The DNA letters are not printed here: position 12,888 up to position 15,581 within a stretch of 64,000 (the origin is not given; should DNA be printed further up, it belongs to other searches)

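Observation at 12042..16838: Orphan glycyl-radical enzyme operon (activase + 797-aa GRE + dedicated permease) with a G-C-L-D thiyl loop instead of the eliminase G-C-V-E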

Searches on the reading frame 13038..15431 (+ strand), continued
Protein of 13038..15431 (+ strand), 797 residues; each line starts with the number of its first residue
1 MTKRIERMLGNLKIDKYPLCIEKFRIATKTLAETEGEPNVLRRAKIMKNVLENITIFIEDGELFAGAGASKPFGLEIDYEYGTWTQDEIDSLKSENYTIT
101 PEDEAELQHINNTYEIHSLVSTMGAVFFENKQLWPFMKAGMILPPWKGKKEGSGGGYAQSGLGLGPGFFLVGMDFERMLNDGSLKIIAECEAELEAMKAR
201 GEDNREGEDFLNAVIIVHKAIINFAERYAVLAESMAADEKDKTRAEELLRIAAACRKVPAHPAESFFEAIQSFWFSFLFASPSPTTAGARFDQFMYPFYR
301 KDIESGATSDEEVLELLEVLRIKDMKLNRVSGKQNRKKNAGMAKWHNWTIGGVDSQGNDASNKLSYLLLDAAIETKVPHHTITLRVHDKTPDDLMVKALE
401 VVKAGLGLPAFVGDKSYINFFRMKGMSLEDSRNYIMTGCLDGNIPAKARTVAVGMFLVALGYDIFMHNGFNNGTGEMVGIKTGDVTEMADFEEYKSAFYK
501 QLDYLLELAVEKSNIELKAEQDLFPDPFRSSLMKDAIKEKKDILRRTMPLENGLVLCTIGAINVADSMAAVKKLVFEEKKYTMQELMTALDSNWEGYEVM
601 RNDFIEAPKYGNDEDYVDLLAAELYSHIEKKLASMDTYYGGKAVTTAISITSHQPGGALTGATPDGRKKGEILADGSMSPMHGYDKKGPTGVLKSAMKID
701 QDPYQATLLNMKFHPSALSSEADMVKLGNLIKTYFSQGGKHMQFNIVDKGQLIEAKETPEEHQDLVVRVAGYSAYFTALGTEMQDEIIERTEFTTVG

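Call 60: find_encoding_contigs(protein=P0015, flank=9000, max_places=3)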
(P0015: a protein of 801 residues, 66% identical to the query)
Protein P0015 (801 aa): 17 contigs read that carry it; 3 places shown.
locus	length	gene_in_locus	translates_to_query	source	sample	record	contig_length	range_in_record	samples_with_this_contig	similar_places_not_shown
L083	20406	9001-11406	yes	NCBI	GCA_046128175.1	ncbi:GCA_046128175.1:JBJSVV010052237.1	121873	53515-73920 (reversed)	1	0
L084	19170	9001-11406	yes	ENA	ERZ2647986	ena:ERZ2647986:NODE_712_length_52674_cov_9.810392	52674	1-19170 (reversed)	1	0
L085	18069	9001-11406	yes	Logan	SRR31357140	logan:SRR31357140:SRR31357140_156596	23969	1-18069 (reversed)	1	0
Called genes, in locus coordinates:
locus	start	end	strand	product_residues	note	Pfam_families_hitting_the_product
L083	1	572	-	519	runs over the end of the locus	PF01144:CoA_trans, PF16957:Mal_decarbox_Al (weak)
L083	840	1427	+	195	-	PF00440:TetR_N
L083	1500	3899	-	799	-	PF02901:PFL-like, PF01228:Gly_radical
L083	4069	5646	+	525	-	PF13556:HTH_30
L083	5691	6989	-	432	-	PF03600:CitMHS, PF07158:MatC_N, PF00939:Na_sulph_symp, PF03600:CitMHS (weak)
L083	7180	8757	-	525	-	PF17853:GGDEF_2 (weak), PF13556:HTH_30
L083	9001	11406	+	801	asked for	PF02901:PFL-like, PF01228:Gly_radical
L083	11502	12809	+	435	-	PF03600:CitMHS, PF07158:MatC_N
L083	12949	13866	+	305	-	PF12837:Fer4_6 (faint), PF13353:Fer4_12, PF04055:Radical_SAM, PF00037:Fer4, PF13237:Fer4_10, PF14697:Fer4_21 (weak), PF12838:Fer4_7, PF13187:Fer4_9 (weak), +3 more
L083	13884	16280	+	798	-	PF02901:PFL-like, PF01228:Gly_radical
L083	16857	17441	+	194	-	PF12844:HTH_19, PF07883:Cupin_2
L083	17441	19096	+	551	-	PF00501:AMP-binding, PF13193:AMP-binding_C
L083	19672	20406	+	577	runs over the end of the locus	PF05496:RuvB_N (faint), PF13177:DNA_pol3_delta2, PF00004:AAA, PF07728:AAA_5 (weak), PF13401:AAA_22 (faint), PF22608:DNAX_ATPase_lid, PF12169:DNA_pol3_gamma3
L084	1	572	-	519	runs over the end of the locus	PF01144:CoA_trans, PF16957:Mal_decarbox_Al (weak)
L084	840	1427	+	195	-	PF00440:TetR_N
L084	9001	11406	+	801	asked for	PF02901:PFL-like, PF01228:Gly_radical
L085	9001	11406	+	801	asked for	PF02901:PFL-like, PF01228:Gly_radical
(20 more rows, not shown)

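Call 62: search_protein_families(library=pfam, proteins=[L003:2761-4518:+, L003:14804-15847:+, L003:16476-17792:+, L006:1981-3705:+, L007:2286-3512:-, L007:5096-5998:+, L015:3088-4050:+, L029:6590-7900:+, L045:6527-7921:+, L059:6355-7173:+], max_evalue=0.00001)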
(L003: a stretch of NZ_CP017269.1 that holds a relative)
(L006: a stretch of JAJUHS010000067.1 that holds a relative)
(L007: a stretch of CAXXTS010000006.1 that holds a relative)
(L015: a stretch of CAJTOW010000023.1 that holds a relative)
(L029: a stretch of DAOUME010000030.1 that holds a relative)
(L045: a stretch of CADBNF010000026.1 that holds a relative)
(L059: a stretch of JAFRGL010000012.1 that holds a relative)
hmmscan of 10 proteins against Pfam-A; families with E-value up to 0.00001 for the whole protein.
L003:2761-4518:+ (585 aa): 2 families
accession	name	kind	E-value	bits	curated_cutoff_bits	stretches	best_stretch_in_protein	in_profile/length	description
PF00015.26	MCPsignal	-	1.9e-41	142.2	34.6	1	381-537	15-171/172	Methyl-accepting chemotaxis protein (MCP) signalling domain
PF00672.30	HAMP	-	1.2e-10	41.9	25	1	224-276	1-52/53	HAMP domain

L003:14804-15847:+ (347 aa): 2 families
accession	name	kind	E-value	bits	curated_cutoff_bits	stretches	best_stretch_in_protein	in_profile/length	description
PF01012.27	ETF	-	1e-50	172.5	26.7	1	22-200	1-178/181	Electron transfer flavoprotein domain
PF00766.25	ETF_alpha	-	9.9e-35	118.8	27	1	222-302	1-81/81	Electron transfer flavoprotein FAD-binding domain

L003:16476-17792:+ (438 aa): 1 family
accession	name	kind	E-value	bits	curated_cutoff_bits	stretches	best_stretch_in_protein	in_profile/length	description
PF03600.22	CitMHS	-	3.4e-19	69.6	31.9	2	16-263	3-227/336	Citrate transporter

L006:1981-3705:+ (574 aa): 2 families
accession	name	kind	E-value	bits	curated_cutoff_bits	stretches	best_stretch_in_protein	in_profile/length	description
PF00664.28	ABC_membrane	-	1.2e-44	153.4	28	1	24-287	6-271/274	ABC transporter transmembrane region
PF00005.33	ABC_tran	-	3.4e-31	109.1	25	1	351-495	2-135/137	ABC transporter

L007:2286-3512:- (408 aa): 0 families

L007:5096-5998:+ (300 aa): 2 families
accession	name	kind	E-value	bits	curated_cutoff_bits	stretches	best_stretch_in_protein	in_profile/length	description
PF03466.25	LysR_substrate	-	7.8e-23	81.4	28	1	106-293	23-207/209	LysR substrate binding domain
PF00126.33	HTH_1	-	4.9e-18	65.3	26.6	1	3-62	1-60/60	Bacterial regulatory helix-turn-helix protein, lysR family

L015:3088-4050:+ (320 aa): 1 family
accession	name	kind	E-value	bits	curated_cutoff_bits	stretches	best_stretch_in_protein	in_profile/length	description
PF02901.20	PFL-like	-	2.5e-50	172.3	24.3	2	176-303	205-335/647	Pyruvate formate lyase-like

L029:6590-7900:+ (436 aa): 1 family
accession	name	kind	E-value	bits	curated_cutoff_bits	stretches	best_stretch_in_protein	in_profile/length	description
PF01208.23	URO-D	-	5.6e-14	52.3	23.9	1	233-433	142-346/346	Uroporphyrinogen decarboxylase (URO-D)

L045:6527-7921:+ (464 aa): 4 families
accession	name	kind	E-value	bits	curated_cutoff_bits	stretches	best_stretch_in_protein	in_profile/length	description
PF12831.13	FAD_oxidored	-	6.6e-59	200.7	27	2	41-216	1-162/416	FAD dependent oxidoreductase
PF00890.30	FAD_binding_2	-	7.2e-09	35.8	20.4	0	41-76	1-36/414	FAD binding domain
PF07992.20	Pyr_redox_2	-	7.5e-07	29.3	26.1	0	41-76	2-38/291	Pyridine nucleotide-disulphide oxidoreductase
PF13450.12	NAD_binding_8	-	9.8e-06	26.2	21.9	0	44-80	1-37/68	NAD(P)-binding Rossmann-like domain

L059:6355-7173:+ (272 aa): 1 family
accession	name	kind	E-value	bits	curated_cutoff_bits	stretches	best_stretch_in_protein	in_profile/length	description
PF00753.33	Lactamase_B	-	2.8e-20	73.5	22.7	1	27-198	8-186/196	Metallo-beta-lactamase superfamily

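Call 66: get_annotated_region(hit=H28, flank=200)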
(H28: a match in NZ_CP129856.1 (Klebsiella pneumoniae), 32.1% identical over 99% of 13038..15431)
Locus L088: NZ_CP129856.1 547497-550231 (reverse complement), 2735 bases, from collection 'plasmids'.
description: Klebsiella pneumoniae strain 2020S07-151 plasmid p2020S07-151-550k
organism: Klebsiella pneumoniae (NCBI taxid 573)
taxonomy: Bacteria; Pseudomonadota; Gammaproteobacteria; Enterobacterales; Enterobacteriaceae; Klebsiella; Klebsiella pneumoniae
host: -; source: Homo sapiens,whole organism; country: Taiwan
typing (MOB-suite, as given by PLSDB): non-mobilizable
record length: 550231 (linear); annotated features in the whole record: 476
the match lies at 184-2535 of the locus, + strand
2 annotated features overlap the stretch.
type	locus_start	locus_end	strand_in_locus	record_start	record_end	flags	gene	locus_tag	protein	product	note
CDS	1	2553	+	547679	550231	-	cutC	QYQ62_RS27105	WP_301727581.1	choline trimethylamine-lyase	GO:0042426 - choline catabolic process [Evidence IEA]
CDS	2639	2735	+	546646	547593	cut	cutD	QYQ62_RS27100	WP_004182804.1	choline TMA-lyase-activating enzyme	GO:0042426 - choline catabolic process [Evidence IEA]; GO:0043687 - post-translational protein modification [Evidence ...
